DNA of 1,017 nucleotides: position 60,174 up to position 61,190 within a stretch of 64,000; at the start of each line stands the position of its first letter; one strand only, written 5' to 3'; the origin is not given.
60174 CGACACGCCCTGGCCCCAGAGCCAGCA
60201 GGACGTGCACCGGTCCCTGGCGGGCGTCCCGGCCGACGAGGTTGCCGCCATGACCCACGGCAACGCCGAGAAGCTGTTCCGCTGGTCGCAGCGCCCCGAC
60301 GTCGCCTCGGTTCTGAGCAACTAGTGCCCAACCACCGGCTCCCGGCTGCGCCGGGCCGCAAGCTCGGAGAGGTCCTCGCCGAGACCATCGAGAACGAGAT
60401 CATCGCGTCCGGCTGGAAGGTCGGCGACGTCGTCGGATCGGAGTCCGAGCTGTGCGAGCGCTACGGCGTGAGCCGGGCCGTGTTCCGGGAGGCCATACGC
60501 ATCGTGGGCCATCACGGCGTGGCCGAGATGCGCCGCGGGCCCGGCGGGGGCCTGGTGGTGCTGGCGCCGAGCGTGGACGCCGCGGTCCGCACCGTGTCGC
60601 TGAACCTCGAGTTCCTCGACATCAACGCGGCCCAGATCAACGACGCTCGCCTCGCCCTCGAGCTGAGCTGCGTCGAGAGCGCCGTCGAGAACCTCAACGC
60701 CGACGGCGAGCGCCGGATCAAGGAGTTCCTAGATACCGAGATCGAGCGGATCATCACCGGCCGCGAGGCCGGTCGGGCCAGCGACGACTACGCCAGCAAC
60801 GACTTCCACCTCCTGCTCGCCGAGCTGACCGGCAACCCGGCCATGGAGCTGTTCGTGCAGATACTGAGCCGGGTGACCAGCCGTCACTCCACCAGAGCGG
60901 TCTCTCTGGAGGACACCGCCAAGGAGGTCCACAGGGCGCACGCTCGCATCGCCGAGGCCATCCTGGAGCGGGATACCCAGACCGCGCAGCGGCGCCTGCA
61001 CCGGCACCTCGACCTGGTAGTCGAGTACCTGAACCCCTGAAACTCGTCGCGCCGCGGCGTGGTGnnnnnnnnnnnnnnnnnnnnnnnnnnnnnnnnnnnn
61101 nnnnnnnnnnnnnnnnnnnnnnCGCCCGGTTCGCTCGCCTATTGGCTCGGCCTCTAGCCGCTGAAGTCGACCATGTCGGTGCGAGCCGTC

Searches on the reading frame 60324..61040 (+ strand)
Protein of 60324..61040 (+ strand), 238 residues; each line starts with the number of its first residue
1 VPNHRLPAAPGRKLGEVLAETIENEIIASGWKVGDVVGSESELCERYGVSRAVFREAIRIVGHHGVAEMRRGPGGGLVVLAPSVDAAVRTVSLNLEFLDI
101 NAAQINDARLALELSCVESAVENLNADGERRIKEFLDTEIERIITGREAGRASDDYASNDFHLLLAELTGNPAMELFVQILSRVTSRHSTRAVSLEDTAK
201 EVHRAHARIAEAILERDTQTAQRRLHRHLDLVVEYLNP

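Call 9: find_encoding_contigs(protein=window:60324-61040:+, flank=10000, max_places=6)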
Protein window:60324-61040:+ (238 aa): 5 contigs read that carry it; 3 places shown.
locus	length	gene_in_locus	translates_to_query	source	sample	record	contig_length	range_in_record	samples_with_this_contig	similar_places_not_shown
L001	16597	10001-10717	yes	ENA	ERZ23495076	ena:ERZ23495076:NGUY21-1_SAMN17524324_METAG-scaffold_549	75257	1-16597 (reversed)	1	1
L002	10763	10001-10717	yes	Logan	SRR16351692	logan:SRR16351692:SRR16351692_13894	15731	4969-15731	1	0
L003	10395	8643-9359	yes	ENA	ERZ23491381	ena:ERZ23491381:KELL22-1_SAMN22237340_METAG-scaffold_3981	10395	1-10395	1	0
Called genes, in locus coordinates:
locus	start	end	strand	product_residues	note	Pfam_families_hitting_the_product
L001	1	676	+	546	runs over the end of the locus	PF02776:TPP_enzyme_N, PF00205:TPP_enzyme_M, PF02775:TPP_enzyme_C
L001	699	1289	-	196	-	PF02627:CMD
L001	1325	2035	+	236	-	PF00106:adh_short, PF08659:KR, PF23441:SDR, PF13561:adh_short_C2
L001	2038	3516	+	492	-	PF00171:Aldedh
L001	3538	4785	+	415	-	PF02515:CoA_transf_3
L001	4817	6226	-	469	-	PF01019:G_glu_transpept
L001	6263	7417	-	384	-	PF04909:Amidohydro_2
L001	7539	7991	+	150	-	PF03928:HbpS-like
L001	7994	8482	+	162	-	PF14588:YjgF_endoribonc, PF01042:Ribonuc_L-PSP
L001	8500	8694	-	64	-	PF13459:Fer4_15, PF13370:Fer4_13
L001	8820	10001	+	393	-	PF04909:Amidohydro_2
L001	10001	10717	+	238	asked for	PF00392:GntR, PF07729:FCD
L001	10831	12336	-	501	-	-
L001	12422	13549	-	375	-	PF02353:CMAS, PF13489:Methyltransf_23, PF01728:FtsJ (weak), PF08241:Methyltransf_11, PF08242:Methyltransf_12, PF13649:Methyltransf_25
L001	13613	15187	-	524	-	PF00501:AMP-binding, PF13193:AMP-binding_C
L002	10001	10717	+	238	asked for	PF00392:GntR, PF07729:FCD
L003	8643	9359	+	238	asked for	PF00392:GntR, PF07729:FCD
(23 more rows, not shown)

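Call 16: find_homologous_proteins(query=window:60324-61037:+, max_evalue=1e-10)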
Query window:60324-61037:+ (238 aa): 455 proteins with E <= 1e-10 among 2346 candidates; the best 120 are listed.
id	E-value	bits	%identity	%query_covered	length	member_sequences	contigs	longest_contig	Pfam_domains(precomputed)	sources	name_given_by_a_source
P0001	4.3e-136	469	91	100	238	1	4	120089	PF07729.18,PF00392.28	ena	-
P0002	1.1e-135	468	91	100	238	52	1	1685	PF07729.18,PF00392.28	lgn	-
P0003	1.2e-133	461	89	100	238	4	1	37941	PF07729.18,PF00392.28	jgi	jgi:DNA-binding FadR family transcriptional regulator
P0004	1.3e-132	458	89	100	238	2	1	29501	PF07729.18,PF00392.28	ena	-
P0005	8.4e-132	455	88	100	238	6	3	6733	PF07729.18,PF00392.28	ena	-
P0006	3.7e-129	447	85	100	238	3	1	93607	PF07729.18,PF00392.28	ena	-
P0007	7.1e-129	446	87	100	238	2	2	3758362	PF07729.18,PF00392.28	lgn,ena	-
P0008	1.5e-128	445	86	100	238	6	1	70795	PF07729.18,PF00392.28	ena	-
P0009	1.5e-127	441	85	100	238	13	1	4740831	PF07729.18,PF00392.28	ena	-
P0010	2.8e-127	441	85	100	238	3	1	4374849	PF07729.18,PF00392.28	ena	-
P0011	1.5e-126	438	84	100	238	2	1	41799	PF07729.18,PF00392.28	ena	-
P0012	2.0e-125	434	83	100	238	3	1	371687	PF07729.18,PF00392.28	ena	-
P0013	2.4e-121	421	82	100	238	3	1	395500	PF07729.18,PF00392.28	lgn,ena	-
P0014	9.8e-104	364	74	97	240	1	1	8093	PF07729.18,PF00392.28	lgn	-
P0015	1.2e-101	357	72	98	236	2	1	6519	PF07729.18,PF00392.28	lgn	-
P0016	1.8e-101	356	72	97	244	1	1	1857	PF07729.18,PF00392.28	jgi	jgi:DNA-binding FadR family transcriptional regulator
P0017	2.1e-101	356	73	97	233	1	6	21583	PF07729.18,PF00392.28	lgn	-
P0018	2.2e-101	356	72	96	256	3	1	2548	PF07729.18,PF00392.28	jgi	-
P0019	3.2e-101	355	72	97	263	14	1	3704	PF07729.18,PF00392.28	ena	-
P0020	3.3e-101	355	72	97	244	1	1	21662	PF07729.18,PF00392.28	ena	-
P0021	5.8e-101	355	71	99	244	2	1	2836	PF07729.18,PF00392.28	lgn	-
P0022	6.5e-101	354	71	97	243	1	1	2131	PF07729.18,PF00392.28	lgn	-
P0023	1.0e-100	354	70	99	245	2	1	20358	PF07729.18,PF00392.28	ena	-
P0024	1.3e-100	353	73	96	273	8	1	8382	PF07729.18,PF00392.28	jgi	jgi:DNA-binding FadR family transcriptional regulator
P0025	5.3e-100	351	71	97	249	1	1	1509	PF07729.18,PF00392.28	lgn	-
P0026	6.8e-100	351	72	96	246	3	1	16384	PF07729.18,PF00392.28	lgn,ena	-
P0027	1.2e-99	350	71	96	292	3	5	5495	PF07729.18,PF00392.28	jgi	jgi:DNA-binding FadR family transcriptional regulator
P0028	1.4e-99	350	71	96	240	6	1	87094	PF07729.18,PF00392.28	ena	-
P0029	1.8e-99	350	69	97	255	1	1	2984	PF07729.18,PF00392.28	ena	-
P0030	2.3e-99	349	71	99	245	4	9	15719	PF07729.18,PF00392.28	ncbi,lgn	-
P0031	4.0e-99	349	70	99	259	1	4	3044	PF07729.18,PF00392.28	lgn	-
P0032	8.0e-99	348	71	97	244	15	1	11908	PF07729.18,PF00392.28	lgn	-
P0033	1.7e-98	346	70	97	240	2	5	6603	PF07729.18,PF00392.28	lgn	-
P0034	2.1e-98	346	72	97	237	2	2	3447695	PF07729.18,PF00392.28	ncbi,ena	-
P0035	3.0e-98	346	71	96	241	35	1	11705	PF07729.18,PF00392.28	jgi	jgi:DNA-binding FadR family transcriptional regulator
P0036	3.5e-98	345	70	96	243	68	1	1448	PF07729.18,PF00392.28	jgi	-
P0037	3.8e-98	345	71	97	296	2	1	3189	PF07729.18,PF00392.28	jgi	jgi:DNA-binding FadR family transcriptional regulator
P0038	4.0e-98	345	70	97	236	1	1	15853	PF07729.18,PF00392.28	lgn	-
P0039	4.3e-98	345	71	98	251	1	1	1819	PF07729.18,PF00392.28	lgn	-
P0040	4.9e-98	345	71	96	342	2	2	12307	PF07729.18,PF00392.28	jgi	jgi:DNA-binding FadR family transcriptional regulator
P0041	5.4e-98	345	70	97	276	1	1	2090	PF07729.18,PF00392.28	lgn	-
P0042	7.5e-98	344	70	96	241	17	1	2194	PF07729.18,PF00392.28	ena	-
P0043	9.0e-98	344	70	97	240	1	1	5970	PF07729.18,PF00392.28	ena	-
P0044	1.2e-97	344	71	97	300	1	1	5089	PF07729.18,PF00392.28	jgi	jgi:DNA-binding FadR family transcriptional regulator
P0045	1.3e-97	344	72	95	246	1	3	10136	PF07729.18,PF00392.28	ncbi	-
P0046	1.6e-97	343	70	98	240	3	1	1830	PF07729.18,PF00392.28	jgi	jgi:DNA-binding FadR family transcriptional regulator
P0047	1.9e-97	343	72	96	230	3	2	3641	PF07729.18,PF00392.28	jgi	jgi:DNA-binding FadR family transcriptional regulator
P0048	3.9e-97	342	70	95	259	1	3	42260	PF07729.18,PF00392.28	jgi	jgi:DNA-binding FadR family transcriptional regulator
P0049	4.1e-97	342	69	99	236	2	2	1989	PF07729.18,PF00392.28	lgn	-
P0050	4.3e-97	342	70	96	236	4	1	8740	PF07729.18,PF00392.28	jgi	-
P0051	8.7e-97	341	70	97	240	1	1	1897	PF07729.18,PF00392.28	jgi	jgi:DNA-binding FadR family transcriptional regulator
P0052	2.2e-96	340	71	98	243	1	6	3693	PF07729.18,PF00392.28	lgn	-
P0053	2.5e-96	339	70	97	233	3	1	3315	PF07729.18,PF00392.28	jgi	-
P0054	3.2e-96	339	70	96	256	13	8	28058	PF07729.18,PF00392.28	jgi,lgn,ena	jgi:DNA-binding FadR family transcriptional regulator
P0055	4.1e-96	339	69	96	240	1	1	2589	PF07729.18,PF00392.28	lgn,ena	-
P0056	1.3e-95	337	70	96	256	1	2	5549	PF07729.18,PF00392.28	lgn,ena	-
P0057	6.0e-95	335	69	95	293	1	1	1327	PF07729.18,PF00392.28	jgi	jgi:DNA-binding FadR family transcriptional regulator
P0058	3.0e-94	333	69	95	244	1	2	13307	PF07729.18,PF00392.28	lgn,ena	-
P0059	4.0e-94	332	69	95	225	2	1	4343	PF07729.18,PF00392.28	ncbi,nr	ncbi:MAG: FadR family transcriptional regulator [Actinobacteria bacterium]|nr:FadR family transcript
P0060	6.1e-94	332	71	93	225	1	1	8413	PF07729.18,PF00392.28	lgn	-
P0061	1.1e-91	324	65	98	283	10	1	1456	PF07729.18,PF00392.28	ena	-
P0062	9.7e-91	321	65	98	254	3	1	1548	PF07729.18,PF00392.28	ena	-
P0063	9.1e-90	318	65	95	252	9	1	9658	PF07729.18,PF00392.28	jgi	-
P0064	6.9e-89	315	63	100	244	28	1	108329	PF07729.18,PF00392.28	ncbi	ncbi:MAG: FCD domain-containing protein [Ilumatobacteraceae bacterium]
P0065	2.0e-88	314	64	96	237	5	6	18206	PF07729.18,PF00392.28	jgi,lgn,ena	-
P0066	6.1e-87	309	96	39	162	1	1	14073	PF07729.18,PF00392.28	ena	-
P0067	1.2e-85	305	64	95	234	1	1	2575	PF07729.18,PF00392.28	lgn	-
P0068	4.3e-85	303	62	100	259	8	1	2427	PF07729.18,PF00392.28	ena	-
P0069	1.9e-84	301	62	94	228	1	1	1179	PF07729.18,PF00392.28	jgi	jgi:DNA-binding FadR family transcriptional regulator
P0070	3.5e-83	296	63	94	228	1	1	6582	PF07729.18,PF00392.28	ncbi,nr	ncbi:MAG TPA: FCD domain-containing protein [Ilumatobacteraceae bacterium]|nr:FCD domain-containing 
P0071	4.8e-83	296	64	94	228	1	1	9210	PF07729.18,PF00392.28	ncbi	-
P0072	5.1e-83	296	63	94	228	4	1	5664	PF07729.18,PF00392.28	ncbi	-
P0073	6.2e-83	296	62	96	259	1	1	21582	PF07729.18,PF00392.28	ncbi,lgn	-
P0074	2.6e-82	294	62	98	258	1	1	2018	PF07729.18,PF00392.28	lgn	-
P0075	3.1e-82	293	65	95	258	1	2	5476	PF07729.18,PF00392.28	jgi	jgi:DNA-binding FadR family transcriptional regulator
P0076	5.0e-82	293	64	96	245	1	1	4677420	PF07729.18,PF00392.28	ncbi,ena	-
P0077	8.7e-82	292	63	96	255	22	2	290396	PF07729.18,PF00392.28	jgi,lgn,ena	-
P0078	9.2e-82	292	63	95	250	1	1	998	PF07729.18,PF00392.28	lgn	-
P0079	1.6e-81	291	63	95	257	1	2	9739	PF07729.18,PF00392.28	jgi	jgi:DNA-binding FadR family transcriptional regulator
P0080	2.5e-81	290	62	97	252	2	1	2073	PF07729.18,PF00392.28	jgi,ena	-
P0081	4.5e-81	290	60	96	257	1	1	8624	PF07729.18,PF00392.28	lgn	-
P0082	9.7e-81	288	64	96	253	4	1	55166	PF07729.18,PF00392.28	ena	-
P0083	2.7e-80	287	59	100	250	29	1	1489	PF07729.18,PF00392.28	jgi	jgi:DNA-binding FadR family transcriptional regulator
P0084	3.0e-80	287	64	95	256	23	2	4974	PF07729.18,PF00392.28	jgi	jgi:DNA-binding FadR family transcriptional regulator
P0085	4.8e-80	286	63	95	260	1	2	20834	PF07729.18,PF00392.28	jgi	jgi:DNA-binding FadR family transcriptional regulator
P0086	5.4e-80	286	63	95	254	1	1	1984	PF07729.18,PF00392.28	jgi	jgi:DNA-binding FadR family transcriptional regulator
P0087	5.6e-80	286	62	95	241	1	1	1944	PF07729.18,PF00392.28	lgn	-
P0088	8.8e-80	285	63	95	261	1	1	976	PF07729.18,PF00392.28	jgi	jgi:DNA-binding FadR family transcriptional regulator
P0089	9.9e-80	285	64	96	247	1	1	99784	PF07729.18,PF00392.28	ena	-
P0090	1.7e-79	284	62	95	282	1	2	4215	PF07729.18,PF00392.28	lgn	-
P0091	2.1e-79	284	87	63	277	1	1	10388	PF00392.28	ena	-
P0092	2.6e-79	284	61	96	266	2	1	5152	PF07729.18,PF00392.28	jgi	jgi:DNA-binding FadR family transcriptional regulator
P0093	2.7e-79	284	62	95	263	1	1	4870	PF07729.18,PF00392.28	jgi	jgi:DNA-binding FadR family transcriptional regulator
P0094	8.1e-79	282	63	95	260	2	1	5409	PF07729.18,PF00392.28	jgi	jgi:DNA-binding FadR family transcriptional regulator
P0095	1.0e-78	282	63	95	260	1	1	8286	PF07729.18,PF00392.28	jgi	jgi:DNA-binding FadR family transcriptional regulator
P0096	3.9e-78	280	61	95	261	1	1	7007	PF07729.18,PF00392.28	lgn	-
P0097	4.0e-78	280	61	95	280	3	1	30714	PF07729.18,PF00392.28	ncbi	ncbi:MAG TPA: FCD domain-containing protein [Candidatus Dormibacteraeota bacterium]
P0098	6.4e-78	279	62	95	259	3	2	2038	PF07729.18,PF00392.28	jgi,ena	-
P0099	7.6e-78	279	61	95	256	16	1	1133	PF07729.18,PF00392.28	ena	-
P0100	1.2e-77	278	59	95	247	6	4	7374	PF07729.18,PF00392.28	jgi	jgi:DNA-binding FadR family transcriptional regulator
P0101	1.4e-77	278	61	95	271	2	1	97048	PF07729.18,PF00392.28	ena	-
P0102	1.9e-77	278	60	95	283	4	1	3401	PF07729.18,PF00392.28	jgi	jgi:DNA-binding FadR family transcriptional regulator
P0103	2.0e-77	278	60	96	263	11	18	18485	PF07729.18,PF00392.28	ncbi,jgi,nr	ncbi:MAG TPA: FCD domain-containing protein [Acidimicrobiales bacterium]|jgi:DNA-binding FadR family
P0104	4.6e-77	276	62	95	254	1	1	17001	PF07729.18,PF00392.28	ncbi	-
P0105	1.1e-76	275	58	95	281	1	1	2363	PF07729.18,PF00392.28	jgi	jgi:DNA-binding FadR family transcriptional regulator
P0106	1.1e-76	275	59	95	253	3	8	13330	PF07729.18,PF00392.28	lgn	-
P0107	2.3e-76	274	59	95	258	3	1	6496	PF07729.18,PF00392.28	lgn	-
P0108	4.0e-76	273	59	95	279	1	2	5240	PF07729.18,PF00392.28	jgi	jgi:DNA-binding FadR family transcriptional regulator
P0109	2.1e-75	271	61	95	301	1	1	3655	PF07729.18,PF00392.28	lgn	-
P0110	2.2e-75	271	57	97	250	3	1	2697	PF07729.18,PF00392.28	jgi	jgi:DNA-binding FadR family transcriptional regulator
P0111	3.2e-75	270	84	63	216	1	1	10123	PF00392.28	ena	-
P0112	4.3e-75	270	59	95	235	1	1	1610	PF07729.18,PF00392.28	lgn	-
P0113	4.4e-75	270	57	95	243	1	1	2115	PF07729.18,PF00392.28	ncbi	-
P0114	8.6e-75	269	59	95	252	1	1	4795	PF07729.18,PF00392.28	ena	-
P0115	1.7e-74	268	59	95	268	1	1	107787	PF07729.18,PF00392.28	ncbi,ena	-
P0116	2.2e-74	268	59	95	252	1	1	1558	PF07729.18,PF00392.28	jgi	jgi:DNA-binding FadR family transcriptional regulator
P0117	2.6e-74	267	57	96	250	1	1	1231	PF07729.18,PF00392.28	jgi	jgi:DNA-binding FadR family transcriptional regulator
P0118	3.5e-74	267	58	96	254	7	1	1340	PF07729.18,PF00392.28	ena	-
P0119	3.7e-74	267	58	95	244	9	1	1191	PF07729.18,PF00392.28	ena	-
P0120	4.8e-74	267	57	95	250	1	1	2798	PF07729.18,PF00392.28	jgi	jgi:DNA-binding FadR family transcriptional regulator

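Call 18: find_related_loci(query=A1, collection=genome_contigs, flank=10000)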
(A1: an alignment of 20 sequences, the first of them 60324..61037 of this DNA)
Query A1 (238 aa) in genome_contigs; peptide patterns used: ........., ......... (x = any residue, [..] = any of these).
599 stretches matched a pattern (row limit reached: there are more); 562 encode a relative of the query (tblastn E <= 1e-3); the best 80 are kept; 79 distinct loci.
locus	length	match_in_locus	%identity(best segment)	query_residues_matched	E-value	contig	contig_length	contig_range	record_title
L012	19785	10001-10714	95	1-238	4e-148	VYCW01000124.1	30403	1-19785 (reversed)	MAG: Acidimicrobiaceae bacterium isolate SB0675_bin_25 NODE_673_length_30403_cov_23.023066, whole genome shotgun sequenc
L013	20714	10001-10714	95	1-238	4e-148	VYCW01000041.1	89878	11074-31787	MAG: Acidimicrobiaceae bacterium isolate SB0675_bin_25 NODE_108_length_89878_cov_24.411999, whole genome shotgun sequenc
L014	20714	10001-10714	91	1-238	7e-145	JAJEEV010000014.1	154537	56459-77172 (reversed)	MAG: Acidimicrobiia bacterium isolate p16x34bins.51 k141_762594, whole genome shotgun sequence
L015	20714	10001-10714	90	1-238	7e-144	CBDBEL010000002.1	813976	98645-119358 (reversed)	MAG: Candidatus Aldehydirespirator sp. isolate 42010ebb-ea2b-4a2b-9d13-79554d05c50f genome assembly, contig: contig_2, w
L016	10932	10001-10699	72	8-237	7e-106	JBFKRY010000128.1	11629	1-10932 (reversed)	MAG: Acidimicrobiales bacterium isolate Mix_sand23.2022.09.D.29 k141_520322_length_11629_cov_11.1156, whole genome shotg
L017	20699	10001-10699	72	8-237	5e-105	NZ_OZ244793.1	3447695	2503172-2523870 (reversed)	MAG: Candidatus Poriferisocius sp. isolate eb953f55-d217-44be-823b-51f5cc7e01cb chromosome 1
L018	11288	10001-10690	71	9-238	5e-105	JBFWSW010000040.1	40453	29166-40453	MAG: Ilumatobacteraceae bacterium isolate CA_2019_TPBF_32 NODE_5800_length_40453_cov_11.121956_TPBF, whole genome shotgu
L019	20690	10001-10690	65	11-237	3e-96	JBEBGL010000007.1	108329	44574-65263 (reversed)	MAG: Ilumatobacteraceae bacterium isolate ASF_21 NODE_51_length_108329_cov_11.542973, whole genome shotgun sequence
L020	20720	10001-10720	62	1-237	2e-93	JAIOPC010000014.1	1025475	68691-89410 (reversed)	MAG: Actinomycetes bacterium isolate LakeFargette_0920_ALND_MAG_63_63 LacPavin_0920_ALND_scaffold_849842, whole genome s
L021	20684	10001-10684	64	11-238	4e-89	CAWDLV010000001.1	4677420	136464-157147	MAG: uncultured Acidimicrobiales bacterium isolate MFD04944.bin.2.42 genome assembly, contig: contig_14646, whole genome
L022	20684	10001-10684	63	11-238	3e-88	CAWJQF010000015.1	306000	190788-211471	MAG: uncultured Acidimicrobiia bacterium isolate MFD02840.bin.3.693 genome assembly, contig: contig_97255, whole genome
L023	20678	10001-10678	65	11-236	8e-88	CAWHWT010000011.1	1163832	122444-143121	MAG: uncultured Acidimicrobiia bacterium isolate MFD02360.bin.1.92 genome assembly, contig: contig_9621, whole genome sh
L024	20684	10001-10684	63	11-238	1e-87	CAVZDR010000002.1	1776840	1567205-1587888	MAG: uncultured Acidimicrobiia bacterium isolate MFD09212.bin.2.35 genome assembly, contig: contig_1214, whole genome sh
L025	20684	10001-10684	63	11-238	3e-85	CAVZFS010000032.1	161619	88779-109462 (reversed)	MAG: uncultured Acidimicrobiia bacterium isolate MFD05567.bin.1.200 genome assembly, contig: contig_46211, whole genome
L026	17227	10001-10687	60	9-237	7e-84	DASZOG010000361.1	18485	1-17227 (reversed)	MAG TPA_asm: Acidimicrobiales bacterium isolate SMAG_U5939 k141_3261850, whole genome shotgun sequence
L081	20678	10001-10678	41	11-238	1e-46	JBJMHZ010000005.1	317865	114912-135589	MAG: Frankiaceae bacterium isolate H2_16_all_fractions_metab_56_73_59 k255_1180430, whole genome shotgun sequence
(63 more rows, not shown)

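Call 22: search_solved_structures(query=window:60324-61037:+, max_evalue=0.00001)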
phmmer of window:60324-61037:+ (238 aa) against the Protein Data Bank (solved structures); distinct sequences matched with E-value up to 0.00001: 5.
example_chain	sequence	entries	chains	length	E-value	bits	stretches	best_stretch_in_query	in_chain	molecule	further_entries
6on4_A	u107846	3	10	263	4.1e-11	46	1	10-232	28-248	HTH-type transcriptional repressor NanR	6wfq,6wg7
6az6_A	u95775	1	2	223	2.5e-08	36.9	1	12-229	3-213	GntR family transcriptional regulator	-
2di3_A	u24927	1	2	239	3.6e-07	33.1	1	18-230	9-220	Bacterial regulatory proteins, GntR family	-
9jpj_C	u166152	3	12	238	1.1e-06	31.5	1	14-232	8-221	Pyruvate dehydrogenase complex repressor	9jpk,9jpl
7xp0_A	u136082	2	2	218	2.2e-06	30.5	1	14-230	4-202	Probable transcriptional regulator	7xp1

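Call 23: search_protein_families(library=ncbifam, proteins=[window:60324-61037:+], max_evalue=0.001)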
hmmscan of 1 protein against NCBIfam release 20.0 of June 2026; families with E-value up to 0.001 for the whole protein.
window:60324-61037:+ (238 aa): 16 families
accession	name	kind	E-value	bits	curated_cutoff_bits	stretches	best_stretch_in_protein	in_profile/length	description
NF003011.0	PRK03837.1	subfamily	3.1e-21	76.1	260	1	12-233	12-230/241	transcriptional regulator NanR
NF007741.0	PRK10421.1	equivalog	3.3e-15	56.2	311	1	12-235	6-232/262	transcriptional regulator LldR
NF007442.0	PRK09990.1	equivalog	1.9e-12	47.1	301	1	11-236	8-235/256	transcriptional regulator GlcC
NF007588.0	PRK10225.1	equivalog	1.3e-11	44.3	442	1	20-233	16-228/257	Uxu operon transcriptional regulator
NF008571.0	PRK11523.1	equivalog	3e-10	40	396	1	12-230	7-219/258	transcriptional regulator ExuR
TIGR03338.1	phnR_burk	equivalog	5.6e-10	39.2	271.5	1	14-229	12-206/212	phosphonate utilization associated transcriptional regulator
NF007001.0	PRK09464.1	equivalog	6.1e-10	39.2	330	1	12-235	9-231/254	pyruvate dehydrogenase complex transcriptional repressor PdhR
TIGR02018.2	his_ut_repres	equivalog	8.1e-09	35.2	220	1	20-88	6-72/226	histidine utilization transcriptional repressor HutC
TIGR02325.1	C_P_lyase_phnF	equivalog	5.3e-08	32.7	156.8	1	18-89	13-82/238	phosphonate metabolism transcriptional regulator PhnF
TIGR02404.1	trehalos_R_Bsub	equivalog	9.9e-08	31.9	211.95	1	19-78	6-64/233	trehalose operon repressor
NF008491.0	PRK11402.1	subfamily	3.2e-06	26.8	269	1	21-132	19-128/243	GntR family transcriptional regulator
NF007486.0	PRK10079.1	equivalog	5.9e-05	22.9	363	1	18-87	17-83/241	phosphonate metabolism transcriptional regulator PhnF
NF052441.1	TransRegRv0792c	equivalog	8e-05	22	400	1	18-75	21-78/260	Rv0792c family HTH-type transcriptional regulator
NF007292.0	PRK09764.1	equivalog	0.00013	21.2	281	1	18-74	10-66/240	GntR family transcriptional regulator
NF011575.0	PRK14999.1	equivalog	0.00016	21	424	1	15-88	14-85/241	histidine utilization repressor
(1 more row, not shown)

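Call 44: search_dna_similar(query=window:60324-61037:+, collection=plasmids, mode=protein, max_evalue=1e-30, max_rows=25)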
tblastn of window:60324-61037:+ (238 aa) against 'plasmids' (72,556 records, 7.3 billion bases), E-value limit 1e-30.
Records with a match: 5; places in all: 7; records where one place covers at least 80% of the query: 5.
Best place of each record, by identity: <60% 5.
By first word of the organism name: Rhodococcus 3; Streptomyces 2.
By predicted mobility (MOB-suite, as given by PLSDB): mobilizable 3; non-mobilizable 2.
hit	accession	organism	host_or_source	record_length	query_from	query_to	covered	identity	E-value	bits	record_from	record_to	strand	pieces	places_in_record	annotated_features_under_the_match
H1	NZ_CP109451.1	Streptomyces sp. NBC_01471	-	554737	7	237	97%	42.9%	7e-47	172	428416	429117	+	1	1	FCD domain-containing protein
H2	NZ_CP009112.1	Rhodococcus opacus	soil sample, Enrichment culture with ...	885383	12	236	95%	43.5%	9e-46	169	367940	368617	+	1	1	FCD domain-containing protein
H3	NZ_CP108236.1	Streptomyces sp. NBC_00080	-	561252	10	237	96%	39.8%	5e-40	153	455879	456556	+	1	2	FCD domain-containing protein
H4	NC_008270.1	Rhodococcus jostii RHA1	-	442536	13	235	94%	38.9%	3e-34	136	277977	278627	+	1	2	FCD domain-containing protein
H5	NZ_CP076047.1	Rhodococcus sp. USK10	-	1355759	11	221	89%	37.9%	2e-32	131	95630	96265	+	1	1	record has no annotation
